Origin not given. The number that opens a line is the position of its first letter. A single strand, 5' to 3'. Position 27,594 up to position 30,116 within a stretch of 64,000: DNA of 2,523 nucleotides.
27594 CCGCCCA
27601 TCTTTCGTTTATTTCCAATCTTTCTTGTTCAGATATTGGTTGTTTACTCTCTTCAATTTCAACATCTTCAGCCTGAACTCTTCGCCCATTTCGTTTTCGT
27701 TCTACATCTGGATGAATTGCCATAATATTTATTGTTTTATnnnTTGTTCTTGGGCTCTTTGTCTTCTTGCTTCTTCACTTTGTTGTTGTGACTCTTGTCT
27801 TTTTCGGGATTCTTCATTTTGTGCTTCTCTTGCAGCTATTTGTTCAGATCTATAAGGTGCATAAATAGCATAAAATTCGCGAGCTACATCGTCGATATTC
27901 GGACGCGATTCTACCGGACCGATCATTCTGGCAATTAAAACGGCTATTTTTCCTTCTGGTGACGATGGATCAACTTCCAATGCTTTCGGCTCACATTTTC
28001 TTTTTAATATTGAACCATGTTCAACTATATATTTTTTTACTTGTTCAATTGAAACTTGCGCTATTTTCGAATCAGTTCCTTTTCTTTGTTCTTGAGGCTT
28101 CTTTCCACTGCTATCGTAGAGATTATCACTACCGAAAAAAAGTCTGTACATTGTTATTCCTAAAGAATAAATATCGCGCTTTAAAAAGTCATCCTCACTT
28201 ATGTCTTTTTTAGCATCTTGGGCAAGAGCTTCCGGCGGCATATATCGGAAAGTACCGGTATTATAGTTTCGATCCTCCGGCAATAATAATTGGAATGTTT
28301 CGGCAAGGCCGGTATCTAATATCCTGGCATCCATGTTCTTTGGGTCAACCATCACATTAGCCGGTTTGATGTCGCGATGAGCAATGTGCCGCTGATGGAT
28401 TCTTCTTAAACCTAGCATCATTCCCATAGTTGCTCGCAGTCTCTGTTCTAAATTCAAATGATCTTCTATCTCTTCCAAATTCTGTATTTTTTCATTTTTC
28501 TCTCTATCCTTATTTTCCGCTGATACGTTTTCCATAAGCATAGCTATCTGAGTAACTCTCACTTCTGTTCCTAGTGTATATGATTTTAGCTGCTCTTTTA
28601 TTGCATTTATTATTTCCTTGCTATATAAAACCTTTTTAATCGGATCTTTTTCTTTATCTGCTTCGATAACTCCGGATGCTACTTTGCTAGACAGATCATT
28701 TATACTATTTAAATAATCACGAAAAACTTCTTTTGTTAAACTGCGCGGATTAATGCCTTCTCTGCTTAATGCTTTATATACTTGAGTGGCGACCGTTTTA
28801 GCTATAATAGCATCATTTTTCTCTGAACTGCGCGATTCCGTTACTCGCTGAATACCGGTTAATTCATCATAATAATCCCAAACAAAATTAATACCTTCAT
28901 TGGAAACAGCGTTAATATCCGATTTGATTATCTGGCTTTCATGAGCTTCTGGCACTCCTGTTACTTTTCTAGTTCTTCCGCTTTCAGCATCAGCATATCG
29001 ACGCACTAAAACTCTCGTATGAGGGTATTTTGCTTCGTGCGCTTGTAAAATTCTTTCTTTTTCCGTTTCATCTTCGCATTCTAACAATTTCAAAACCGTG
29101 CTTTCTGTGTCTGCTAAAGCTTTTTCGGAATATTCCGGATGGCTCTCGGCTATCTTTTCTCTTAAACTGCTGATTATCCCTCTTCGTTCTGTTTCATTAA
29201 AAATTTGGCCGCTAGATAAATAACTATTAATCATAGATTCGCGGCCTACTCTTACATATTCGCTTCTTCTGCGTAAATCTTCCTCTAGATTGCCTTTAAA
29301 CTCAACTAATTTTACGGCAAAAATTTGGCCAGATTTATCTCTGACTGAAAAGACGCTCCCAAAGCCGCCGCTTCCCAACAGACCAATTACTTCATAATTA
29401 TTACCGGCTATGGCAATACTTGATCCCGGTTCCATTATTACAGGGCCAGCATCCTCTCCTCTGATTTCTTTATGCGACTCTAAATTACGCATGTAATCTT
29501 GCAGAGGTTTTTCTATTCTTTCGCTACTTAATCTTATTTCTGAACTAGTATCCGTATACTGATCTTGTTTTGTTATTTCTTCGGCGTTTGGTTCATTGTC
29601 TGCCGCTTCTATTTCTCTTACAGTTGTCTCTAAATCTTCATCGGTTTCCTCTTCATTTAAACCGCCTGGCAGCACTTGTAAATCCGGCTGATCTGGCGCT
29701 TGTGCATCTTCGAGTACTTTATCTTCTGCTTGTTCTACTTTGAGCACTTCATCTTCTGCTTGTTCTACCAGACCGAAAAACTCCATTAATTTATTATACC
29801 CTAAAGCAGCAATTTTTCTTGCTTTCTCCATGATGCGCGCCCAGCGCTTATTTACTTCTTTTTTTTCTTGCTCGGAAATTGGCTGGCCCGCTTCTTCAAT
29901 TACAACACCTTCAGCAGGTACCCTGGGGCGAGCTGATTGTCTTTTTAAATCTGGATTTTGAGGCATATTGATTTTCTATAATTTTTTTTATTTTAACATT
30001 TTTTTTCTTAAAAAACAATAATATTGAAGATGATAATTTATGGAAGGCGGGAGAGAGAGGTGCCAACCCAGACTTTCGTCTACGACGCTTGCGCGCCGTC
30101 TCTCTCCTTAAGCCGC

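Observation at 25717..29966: Hanks-type kinases with 100-200 aa inserted between the beta3 lysine and the hinge, and non-canonical DFG/HRD motifs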

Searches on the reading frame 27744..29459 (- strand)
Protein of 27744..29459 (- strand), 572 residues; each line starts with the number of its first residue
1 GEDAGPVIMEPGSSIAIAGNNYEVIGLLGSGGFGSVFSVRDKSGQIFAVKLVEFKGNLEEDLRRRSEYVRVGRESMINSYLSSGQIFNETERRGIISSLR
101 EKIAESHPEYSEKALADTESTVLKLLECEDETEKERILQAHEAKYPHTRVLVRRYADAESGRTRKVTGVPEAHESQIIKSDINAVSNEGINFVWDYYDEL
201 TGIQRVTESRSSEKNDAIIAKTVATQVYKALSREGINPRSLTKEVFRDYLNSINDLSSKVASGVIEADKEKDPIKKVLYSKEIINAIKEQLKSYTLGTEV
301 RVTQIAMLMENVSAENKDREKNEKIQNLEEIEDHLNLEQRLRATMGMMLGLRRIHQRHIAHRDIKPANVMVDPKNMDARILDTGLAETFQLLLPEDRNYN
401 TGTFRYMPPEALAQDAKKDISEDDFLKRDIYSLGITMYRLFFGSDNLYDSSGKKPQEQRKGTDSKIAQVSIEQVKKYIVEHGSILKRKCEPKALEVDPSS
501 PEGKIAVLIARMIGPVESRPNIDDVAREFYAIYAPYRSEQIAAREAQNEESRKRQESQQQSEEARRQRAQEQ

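Call 38: find_related_loci(query=A4, collection=genome_contigs, flank=8000)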
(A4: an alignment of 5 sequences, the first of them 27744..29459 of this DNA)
Query A4 (572 aa) in genome_contigs; peptide patterns used: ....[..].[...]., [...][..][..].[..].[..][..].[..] (x = any residue, [..] = any of these).
600 stretches matched a pattern (row limit reached: there are more); 539 encode a relative of the query (tblastn E <= 1e-3); the best 80 are kept; 80 distinct loci.
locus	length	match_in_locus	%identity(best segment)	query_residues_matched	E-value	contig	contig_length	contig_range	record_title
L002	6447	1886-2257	38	349-467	2e-13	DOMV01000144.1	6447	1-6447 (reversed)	MAG TPA_asm: Planctomycetaceae bacterium isolate UBA8133 contig_62552, whole genome shotgun sequence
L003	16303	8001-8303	37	335-443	2e-12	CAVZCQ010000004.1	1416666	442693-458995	MAG: uncultured Acidobacteriaceae bacterium isolate MFD02248.bin.1.15 genome assembly, contig: contig_49777, whole genom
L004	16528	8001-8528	30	254-443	2e-12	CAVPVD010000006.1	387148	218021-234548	MAG: Bryobacterales bacterium isolate MFD00082.bin.2.118 genome assembly, contig: contig_19966, whole genome shotgun seq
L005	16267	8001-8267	44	350-440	8e-12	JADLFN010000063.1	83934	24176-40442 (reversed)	MAG: Planctomycetota bacterium isolate SJ383 c_000001310820, whole genome shotgun sequence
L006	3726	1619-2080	33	279-443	1e-11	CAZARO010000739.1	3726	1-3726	MAG TPA_asm: uncultured Solibacteraceae bacterium isolate binchicken_co3_64 genome assembly, contig: NODE_83408_length_3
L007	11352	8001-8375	28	307-443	2e-11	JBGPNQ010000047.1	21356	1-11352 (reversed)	MAG: Anaerolineae bacterium isolate OBJ_0618_7090110_210 k141_3721084_length_21356_cov_10.0000, whole genome shotgun seq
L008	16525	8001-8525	29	256-443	2e-11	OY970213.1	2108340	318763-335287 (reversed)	MAG: uncultured Actinomycetota bacterium isolate MFD02832.bin.1.97 genome assembly, chromosome: 1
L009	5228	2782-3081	35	335-443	2e-11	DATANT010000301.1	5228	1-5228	MAG TPA_asm: Gemmatimonadaceae bacterium isolate SMAG_U7026 k141_321829, whole genome shotgun sequence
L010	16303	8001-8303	34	335-443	3e-11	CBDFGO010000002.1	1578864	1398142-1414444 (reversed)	MAG: Rhodothermales bacterium isolate 28387fc5-9e00-4dd0-aba9-54588f9ed8d6 genome assembly, contig: contig_2, whole geno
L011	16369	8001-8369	32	304-443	4e-11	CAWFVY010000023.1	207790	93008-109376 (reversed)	MAG: uncultured Acidobacteriota bacterium isolate MFD04967.bin.1.18 genome assembly, contig: contig_53565, whole genome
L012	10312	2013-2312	36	347-450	4e-11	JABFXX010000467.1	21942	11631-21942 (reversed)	MAG: Kofleriaceae bacterium isolate Bin8.14 NODE_852_length_21942_cov_5.704965, whole genome shotgun sequence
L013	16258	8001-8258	41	350-443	7e-11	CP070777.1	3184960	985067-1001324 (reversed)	MAG: Candidatus Zixiibacteriota bacterium isolate bin19 chromosome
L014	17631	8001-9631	30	351-500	8e-11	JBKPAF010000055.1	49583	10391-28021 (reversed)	MAG: Actinomycetota bacterium isolate GB_HAYS_MAG_00013 GB_HAYS_000000053525, whole genome shotgun sequence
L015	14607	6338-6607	34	350-443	1e-10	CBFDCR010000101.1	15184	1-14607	MAG TPA_asm: uncultured bacterium isolate SRR26215683_binner23_Refined_38 genome assembly, contig: ERZ25073488.1344, who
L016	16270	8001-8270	37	350-443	1e-10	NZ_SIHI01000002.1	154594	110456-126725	Thalassoglobus neptunius strain KOR42 KOR42_contig00002, whole genome shotgun sequence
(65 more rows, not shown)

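Call 41: predict_structure(alignment_id=A3)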
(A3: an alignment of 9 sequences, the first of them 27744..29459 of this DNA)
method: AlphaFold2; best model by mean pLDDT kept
length: 572 residues; sequences in the alignment: 9
mean_pLDDT: 74.0   pTM: 0.68
mean pLDDT of the five models: 74.0, 71.8, 70.0, 67.6, 67.5
residues with pLDDT >= 90: 137; 70-90: 238; 50-70: 86; < 50: 111
segments of 3 or more residues with pLDDT < 50: 1-4, 184-226, 229-231, 233-245, 265-271, 273-279, 290-298, 452-468
pLDDT, mean of each block of 10 residues (from residue 1): 55 84 88 84 91 75 74 84 85 90 89 93 95 94 92 94 84 81 46 40 38 41 48 46 50 54 50 47 51 45 84 88 89 85 90 89 91 84 77 57 85 65 87 93 78 45 42 85 73 64 89 91 94 77 70 76 78 75
secondary structure, 60 per line:
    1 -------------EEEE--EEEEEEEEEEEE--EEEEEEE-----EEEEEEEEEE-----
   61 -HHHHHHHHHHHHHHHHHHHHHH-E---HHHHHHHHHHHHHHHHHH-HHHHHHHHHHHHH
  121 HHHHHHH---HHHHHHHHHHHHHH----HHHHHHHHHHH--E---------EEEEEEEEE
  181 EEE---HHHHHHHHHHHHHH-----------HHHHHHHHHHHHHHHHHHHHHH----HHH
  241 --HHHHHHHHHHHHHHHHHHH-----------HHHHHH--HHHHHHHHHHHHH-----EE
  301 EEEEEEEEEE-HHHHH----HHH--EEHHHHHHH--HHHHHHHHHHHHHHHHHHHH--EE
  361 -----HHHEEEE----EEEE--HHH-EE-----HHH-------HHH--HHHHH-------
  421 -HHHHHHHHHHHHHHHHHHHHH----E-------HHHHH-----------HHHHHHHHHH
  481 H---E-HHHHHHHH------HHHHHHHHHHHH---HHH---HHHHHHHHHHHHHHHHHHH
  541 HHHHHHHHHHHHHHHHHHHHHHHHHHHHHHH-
elements in order: E14-17 E20-31 E34-40 E46-55 H62-83 H89-106 H108-127 H131-144 H149-159 E172-183 H187-200 H212-233 H243-261 H273-278 H281-293 E299-310 H312-316 H328-334 H337-356 E369-372 E377-380 H409-413 H422-442 H455-459 H471-481 H487-494 H501-512 H522-571

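Call 44: fold_search(model_id=the predicted structure, library=pdb)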
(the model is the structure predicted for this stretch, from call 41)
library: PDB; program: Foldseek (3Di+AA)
matches with E <= 10: 1981; with E <= 0.001: 1939
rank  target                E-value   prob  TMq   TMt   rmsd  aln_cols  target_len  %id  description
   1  8gmd_B                1.9e-09  1.00  0.39  0.72   6.2       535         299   13  CRYSTAL STRUCTURE OF AP2 ASSOCIATED KINASE 1 COMPLEXED WITH (5P)-3-({(8R)-5-[(4-aminopiperidin-1-yl)methyl]pyrrolo[2,1 (released 2023-07-12)
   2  8gmd_A                2.0e-09  1.00  0.36  0.66   8.8       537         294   12  CRYSTAL STRUCTURE OF AP2 ASSOCIATED KINASE 1 COMPLEXED WITH (5P)-3-({(8R)-5-[(4-aminopiperidin-1-yl)methyl]pyrrolo[2,1 (released 2023-07-12)
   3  5l2q_A                3.0e-09  1.00  0.41  0.76   5.8       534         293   11  Serine/threonine-protein kinase 40 (STK40) kinase homology domain (released 2017-02-01)
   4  7rj8_A                5.3e-09  1.00  0.37  0.66   6.6       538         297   13  CRYSTAL STRUCTURE OF AP2 ASSOCIATED KINASE 1 ISOFORM 1 COMPLEXED WITH LIGAND (2R)-2-AMINO-N-[3-(DIFLUOROM ETHOXY)-4-(1 (released 2022-02-23)
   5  4c57_A                6.8e-09  1.00  0.35  0.61  11.3       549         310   12  Structure of GAK kinase in complex with a nanobody (released 2013-10-09)
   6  7rj6_A                7.2e-09  1.00  0.38  0.67   6.9       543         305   14  CRYSTAL STRUCTURE OF AP2 ASSOCIATED KINASE 1 ISOFORM 1 COMPLEXED WITH LIGAND (2R)-2-AMINO-N-[3-(DIFLUOROM ETHOXY)-4-(1 (released 2022-02-23)
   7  4c57_B                7.9e-09  1.00  0.35  0.62  11.4       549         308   12  Structure of GAK kinase in complex with a nanobody (released 2013-10-09)
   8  9qb5_B                8.8e-09  1.00  0.36  0.63   8.4       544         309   13  AP2-associated protein kinase 1 (AAK1) bound to CKJB68 (released 2025-04-09)
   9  7rj7_A                1.1e-08  1.00  0.39  0.69   5.4       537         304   14  CRYSTAL STRUCTURE OF AP2 ASSOCIATED KINASE 1 ISOFORM 1 COMPLEXED WITH LIGAND 2-(1-AMINO-3-METHYLBUTYL)-6- (PYRIDIN-4-Y (released 2022-02-23)
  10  7rj6_B                1.3e-08  1.00  0.34  0.62   9.0       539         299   12  CRYSTAL STRUCTURE OF AP2 ASSOCIATED KINASE 1 ISOFORM 1 COMPLEXED WITH LIGAND (2R)-2-AMINO-N-[3-(DIFLUOROM ETHOXY)-4-(1 (released 2022-02-23)
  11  7lvi_A                1.3e-08  1.00  0.35  0.65  10.6       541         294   12  CRYSTAL STRUCTURE OF AP2 ASSOCIATED KINASE 1 ISOFORM 1 COMPLEXED WITH LIGAND (2R)-2-AMINO-N-[3-METHOXY-4- (1,3-OXAZOL- (released 2021-07-28)
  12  9qb5_A                1.3e-08  1.00  0.35  0.61  11.4       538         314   13  AP2-associated protein kinase 1 (AAK1) bound to CKJB68 (released 2025-04-09)
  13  8w3x_A                1.4e-08  1.00  0.25  0.48   7.5       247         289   20  Crystal structure of IRAK4 in complex with compound 6 (released 2024-05-01)
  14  8tvn_A                1.5e-08  1.00  0.25  0.49   7.0       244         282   20  IRAK4 in complex with compound 23 (released 2024-06-26)
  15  5ikw                  1.6e-08  1.00  0.38  0.68   7.7       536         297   12  Crystal Structure of BMP-2-inducible kinase in complex with an Indazole inhibitor (released 2016-06-29)
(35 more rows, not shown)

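Call 88: fold_search(model_id=the predicted structure, library=viral)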
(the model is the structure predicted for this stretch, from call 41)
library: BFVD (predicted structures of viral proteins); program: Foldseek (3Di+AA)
matches with E <= 10: 590; with E <= 0.001: 232
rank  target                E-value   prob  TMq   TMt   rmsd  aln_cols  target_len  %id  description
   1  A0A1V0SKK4            9.1e-11  1.00  0.33  0.47  12.9       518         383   15  Eukaryotic translation initiation factor 2-alpha kinase 1 [Klosneuvirus KNV1]
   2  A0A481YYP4            3.6e-10  1.00  0.38  0.41  10.5       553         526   11  non-specific serine/threonine protein kinase [Marseillevirus LCMAC202]
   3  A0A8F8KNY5            4.4e-10  1.00  0.34  0.53  13.7       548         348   14  Serine/threonine protein kinase [Clandestinovirus]
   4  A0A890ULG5            1.8e-09  1.00  0.36  0.25   7.9       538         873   12  (no name in the UniProt tables at hand)
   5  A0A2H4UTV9            3.1e-09  1.00  0.29  0.38   9.0       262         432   19  Serine/threonine protein kinase [Bodo saltans virus]
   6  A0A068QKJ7            4.9e-09  1.00  0.29  0.51  13.8       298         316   16  Serine/threonine-protein kinase 40 [Armadillidium vulgare iridescent virus]
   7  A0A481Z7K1            4.9e-09  1.00  0.37  0.56  11.7       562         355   14  Putative serine/threonine protein kinase [Pithovirus LCPAC304]
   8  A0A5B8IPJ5            7.0e-09  1.00  0.33  0.50  10.1       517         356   13  non-specific serine/threonine protein kinase [Mimiviridae sp. ChoanoV1]
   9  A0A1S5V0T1            9.0e-09  1.00  0.38  0.77   5.4       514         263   13  (no name in the UniProt tables at hand)
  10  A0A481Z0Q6            1.5e-08  1.00  0.38  0.44   7.8       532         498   13  Serine/threonine protein kinase [Mimivirus LCMiAC01]
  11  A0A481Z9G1            1.5e-08  1.00  0.37  0.56  10.1       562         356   12  Putative serine/threonine protein kinase [Pithovirus LCPAC304]
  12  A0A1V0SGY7            1.9e-08  1.00  0.28  0.52   5.7       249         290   20  Serine/threonine protein kinase [Hokovirus HKV1]
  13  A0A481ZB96            2.3e-08  1.00  0.35  0.35  13.3       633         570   13  Putative serine/threonine protein kinase [Pithovirus LCPAC304]
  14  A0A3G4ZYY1            2.4e-08  1.00  0.32  0.44  20.0       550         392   13  non-specific serine/threonine protein kinase [Gaeavirus sp.]
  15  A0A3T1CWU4            3.2e-08  1.00  0.33  0.52  10.5       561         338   12  Ser/Thr protein kinase [Acanthamoeba castellanii medusavirus J1]
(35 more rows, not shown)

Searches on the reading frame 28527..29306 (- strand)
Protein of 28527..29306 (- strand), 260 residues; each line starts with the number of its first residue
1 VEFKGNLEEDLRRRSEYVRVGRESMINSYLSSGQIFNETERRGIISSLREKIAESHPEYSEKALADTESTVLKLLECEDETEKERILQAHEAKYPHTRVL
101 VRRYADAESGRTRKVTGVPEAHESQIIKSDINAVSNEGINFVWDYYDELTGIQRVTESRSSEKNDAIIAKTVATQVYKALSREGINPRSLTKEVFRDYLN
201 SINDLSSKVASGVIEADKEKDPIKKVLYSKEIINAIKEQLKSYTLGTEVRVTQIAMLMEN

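Call 21: search_protein_families(library=pfam, proteins=[window:28527-29306:-], max_evalue=10)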
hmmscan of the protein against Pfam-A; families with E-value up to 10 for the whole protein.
seq(260 aa): 1 family
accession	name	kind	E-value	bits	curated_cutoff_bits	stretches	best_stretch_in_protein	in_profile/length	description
PF02376.21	CUT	-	0.038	14.4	24.4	1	165-205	3-43/79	CUT domain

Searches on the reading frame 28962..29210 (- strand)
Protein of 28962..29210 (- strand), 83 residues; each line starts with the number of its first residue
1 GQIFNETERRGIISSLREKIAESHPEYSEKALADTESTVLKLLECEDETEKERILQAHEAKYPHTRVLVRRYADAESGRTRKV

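Call 78: search_solved_structures(query=A6, max_evalue=10)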
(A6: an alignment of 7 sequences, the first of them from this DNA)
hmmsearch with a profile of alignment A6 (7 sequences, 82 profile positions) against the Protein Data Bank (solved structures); distinct sequences matched with E-value up to 10: 22.
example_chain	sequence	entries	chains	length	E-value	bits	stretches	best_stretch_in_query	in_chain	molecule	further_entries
9d92_A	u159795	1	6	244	0.058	17.3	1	28-68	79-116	Z4 c3i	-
2n2t_A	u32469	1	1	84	0.082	16.8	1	10-70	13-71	OR303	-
5le2_A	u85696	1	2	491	0.11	16.3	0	21-58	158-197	DDD_D12_15_D12_15_D12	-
9v2v_G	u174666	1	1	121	0.12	16.2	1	7-46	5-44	Transcriptional regulatory protein SAP30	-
9v2w_G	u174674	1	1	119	0.14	16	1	8-46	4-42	Transcriptional regulatory protein SAP30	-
9o59_A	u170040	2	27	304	0.18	15.7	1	28-68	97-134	Z4-Cage Nanoparticle | Octahedral Z4-Cage Nanoparticle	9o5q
3l0m_A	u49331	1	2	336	0.22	15.4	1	18-62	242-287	DrrA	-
8ga8_J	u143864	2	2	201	0.32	14.9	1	7-46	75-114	Transcriptional regulatory protein SAP30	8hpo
3n6o_A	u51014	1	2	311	0.38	14.6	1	18-62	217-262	guanine nucleotide exchange factor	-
4mxp_A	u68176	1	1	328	0.41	14.5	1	18-62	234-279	Defects in Rab1 recruitment protein A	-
3jcm_G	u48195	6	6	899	0.49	14.3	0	13-81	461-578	Pre-mRNA-splicing factor 6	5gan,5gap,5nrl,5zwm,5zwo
2vqc_A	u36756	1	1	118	0.68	13.8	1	24-65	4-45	HYPOTHETICAL 13.2 KDA PROTEIN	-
1sg7_A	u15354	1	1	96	0.77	13.7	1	13-51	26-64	Putative Cation transport regulator chaB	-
8bfi_B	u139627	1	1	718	0.89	13.4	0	52-78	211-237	CCR4-NOT transcription complex subunit 10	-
8fy3_B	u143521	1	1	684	0.97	13.3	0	52-78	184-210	CCR4-NOT transcription complex subunit 10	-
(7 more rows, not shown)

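Call 79: search_protein_families(library=pfam, alignment_id=A6, max_evalue=1)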
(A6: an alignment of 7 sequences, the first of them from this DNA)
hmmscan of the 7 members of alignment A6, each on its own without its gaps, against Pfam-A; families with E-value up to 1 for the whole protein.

A. member 1, seq(83 aa): 1 family
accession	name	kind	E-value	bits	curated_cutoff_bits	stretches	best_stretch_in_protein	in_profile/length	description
PF20720.3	nSTAND3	-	0.034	14.3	27.2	1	5-58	100-152/155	Novel STAND NTPase 3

B. families by the number of members that match (of 7 scanned): 8 families
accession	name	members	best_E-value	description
PF14644.12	DUF4456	1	0.014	Domain of unknown function (DUF4456)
PF24722.1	DUF7674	1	0.022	Domain of unknown function (DUF7674)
PF20720.3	nSTAND3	1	0.034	Novel STAND NTPase 3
PF23153.1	Aip3p_Bud6_N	1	0.044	Aip3p/Bud6 N-terminal domain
PF07229.18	VirE2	1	0.094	VirE2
PF20701.3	HetE-N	1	0.12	Het-E N-terminal domain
PF01765.24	RRF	1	0.13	Ribosome recycling factor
PF05402.18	PqqD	1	0.22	Coenzyme PQQ synthesis protein D (PqqD)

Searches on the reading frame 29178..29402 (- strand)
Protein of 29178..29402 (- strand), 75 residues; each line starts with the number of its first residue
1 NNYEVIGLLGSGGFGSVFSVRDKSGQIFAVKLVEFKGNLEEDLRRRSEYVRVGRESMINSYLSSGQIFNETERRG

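Call 21: search_protein_families(library=pfam, proteins=[window:29178-29402:-], max_evalue=10)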
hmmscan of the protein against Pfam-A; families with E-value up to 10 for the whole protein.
seq(75 aa): 1 family
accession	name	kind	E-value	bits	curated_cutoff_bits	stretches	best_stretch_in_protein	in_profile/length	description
PF00069.31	Pkinase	-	5.3e-05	23.2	31.7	1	3-43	1-42/263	Protein kinase domain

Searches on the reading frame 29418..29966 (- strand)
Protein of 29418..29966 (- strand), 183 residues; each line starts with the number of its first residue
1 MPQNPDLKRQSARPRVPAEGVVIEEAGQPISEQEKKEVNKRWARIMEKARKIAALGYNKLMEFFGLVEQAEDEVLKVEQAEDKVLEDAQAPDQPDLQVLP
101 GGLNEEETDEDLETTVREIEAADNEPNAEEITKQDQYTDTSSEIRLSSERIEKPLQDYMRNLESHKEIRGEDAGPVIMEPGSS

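Call 21: search_protein_families(library=pfam, proteins=[window:29418-29966:-], max_evalue=10)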
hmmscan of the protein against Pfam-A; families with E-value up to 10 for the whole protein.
seq(183 aa): 2 families
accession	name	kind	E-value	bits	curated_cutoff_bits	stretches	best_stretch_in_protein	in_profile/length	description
PF11264.13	ThylakoidFormat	-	0.0075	16.4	27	2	11-88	90-169/216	Thylakoid formation protein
PF12496.13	BNIP2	-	3.8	8.3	27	1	70-143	30-103/137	Bcl2-/adenovirus E1B nineteen kDa-interacting protein 2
